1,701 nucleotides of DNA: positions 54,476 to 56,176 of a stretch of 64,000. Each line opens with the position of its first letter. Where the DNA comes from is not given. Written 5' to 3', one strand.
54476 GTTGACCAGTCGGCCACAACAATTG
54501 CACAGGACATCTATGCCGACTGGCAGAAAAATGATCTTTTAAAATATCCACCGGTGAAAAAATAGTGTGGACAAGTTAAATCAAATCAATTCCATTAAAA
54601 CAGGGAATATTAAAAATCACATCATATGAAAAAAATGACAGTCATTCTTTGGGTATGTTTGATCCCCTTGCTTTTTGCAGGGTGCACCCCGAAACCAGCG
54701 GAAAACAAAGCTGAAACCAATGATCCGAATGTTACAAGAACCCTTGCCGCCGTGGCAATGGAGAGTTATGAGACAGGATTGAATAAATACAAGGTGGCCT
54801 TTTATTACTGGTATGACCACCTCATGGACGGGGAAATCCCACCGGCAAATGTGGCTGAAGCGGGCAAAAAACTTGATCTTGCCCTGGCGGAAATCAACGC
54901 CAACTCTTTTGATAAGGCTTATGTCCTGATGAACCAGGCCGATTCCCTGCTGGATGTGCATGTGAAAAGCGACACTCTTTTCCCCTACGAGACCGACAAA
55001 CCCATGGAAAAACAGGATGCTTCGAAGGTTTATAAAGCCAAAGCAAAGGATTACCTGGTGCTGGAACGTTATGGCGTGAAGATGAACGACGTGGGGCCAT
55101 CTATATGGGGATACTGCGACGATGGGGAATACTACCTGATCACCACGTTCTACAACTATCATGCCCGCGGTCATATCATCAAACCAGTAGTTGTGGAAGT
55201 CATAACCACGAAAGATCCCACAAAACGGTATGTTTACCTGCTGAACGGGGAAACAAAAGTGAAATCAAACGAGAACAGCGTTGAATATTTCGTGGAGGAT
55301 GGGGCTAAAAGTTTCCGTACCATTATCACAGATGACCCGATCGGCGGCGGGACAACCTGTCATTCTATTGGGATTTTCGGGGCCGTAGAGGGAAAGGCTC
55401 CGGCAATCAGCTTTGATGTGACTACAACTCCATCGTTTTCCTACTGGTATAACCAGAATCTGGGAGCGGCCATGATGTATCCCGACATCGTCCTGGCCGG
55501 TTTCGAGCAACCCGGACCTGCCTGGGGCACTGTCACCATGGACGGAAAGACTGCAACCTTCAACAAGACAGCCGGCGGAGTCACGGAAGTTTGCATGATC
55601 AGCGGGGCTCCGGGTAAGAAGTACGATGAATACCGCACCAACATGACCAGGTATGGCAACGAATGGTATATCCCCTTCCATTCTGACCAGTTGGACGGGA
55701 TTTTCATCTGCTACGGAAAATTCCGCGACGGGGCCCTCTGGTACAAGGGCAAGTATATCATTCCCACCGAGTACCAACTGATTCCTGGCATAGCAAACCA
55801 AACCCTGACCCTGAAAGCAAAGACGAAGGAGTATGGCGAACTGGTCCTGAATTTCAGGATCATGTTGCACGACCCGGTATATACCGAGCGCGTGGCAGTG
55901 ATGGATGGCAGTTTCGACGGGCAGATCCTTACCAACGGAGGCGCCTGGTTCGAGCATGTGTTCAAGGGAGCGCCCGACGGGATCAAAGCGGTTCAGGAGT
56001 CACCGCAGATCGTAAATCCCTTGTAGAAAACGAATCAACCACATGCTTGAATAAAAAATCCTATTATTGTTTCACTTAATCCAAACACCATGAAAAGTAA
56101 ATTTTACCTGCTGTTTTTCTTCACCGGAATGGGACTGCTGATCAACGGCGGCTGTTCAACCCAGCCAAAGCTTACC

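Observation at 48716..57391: Seven-gene exported module of unknown function wedged inside the purine / Mo-hydroxylase supercluster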

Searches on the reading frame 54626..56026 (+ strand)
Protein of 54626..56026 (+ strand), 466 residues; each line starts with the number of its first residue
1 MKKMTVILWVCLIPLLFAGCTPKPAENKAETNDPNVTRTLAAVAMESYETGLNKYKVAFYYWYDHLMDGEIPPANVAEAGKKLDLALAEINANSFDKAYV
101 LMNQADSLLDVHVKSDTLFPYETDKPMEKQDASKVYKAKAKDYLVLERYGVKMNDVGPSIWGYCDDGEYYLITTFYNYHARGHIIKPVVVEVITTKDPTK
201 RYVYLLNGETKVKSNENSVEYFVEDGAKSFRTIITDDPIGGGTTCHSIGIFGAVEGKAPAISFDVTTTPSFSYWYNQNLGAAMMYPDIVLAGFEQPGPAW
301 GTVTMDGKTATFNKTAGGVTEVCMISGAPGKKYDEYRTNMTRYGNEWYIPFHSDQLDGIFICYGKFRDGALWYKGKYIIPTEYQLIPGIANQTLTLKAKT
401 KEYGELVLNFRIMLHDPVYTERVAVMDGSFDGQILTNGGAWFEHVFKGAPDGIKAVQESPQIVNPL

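Call 4: search_protein_families(library=pfam, proteins=[window:54626-56026:+], max_evalue=0.1)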
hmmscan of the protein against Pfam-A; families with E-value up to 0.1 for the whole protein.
window:54626-56026:+ (466 aa): 1 family
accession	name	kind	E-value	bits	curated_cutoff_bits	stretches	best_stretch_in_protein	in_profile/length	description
PF00231.24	ATP-synt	-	0.046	13.8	39.9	0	74-140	142-208/285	ATP synthase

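Call 5: search_protein_families(library=ncbifam, proteins=[window:54626-56026:+], max_evalue=0.1)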
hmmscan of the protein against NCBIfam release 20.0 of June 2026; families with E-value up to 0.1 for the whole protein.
window:54626-56026:+ (466 aa): 0 families
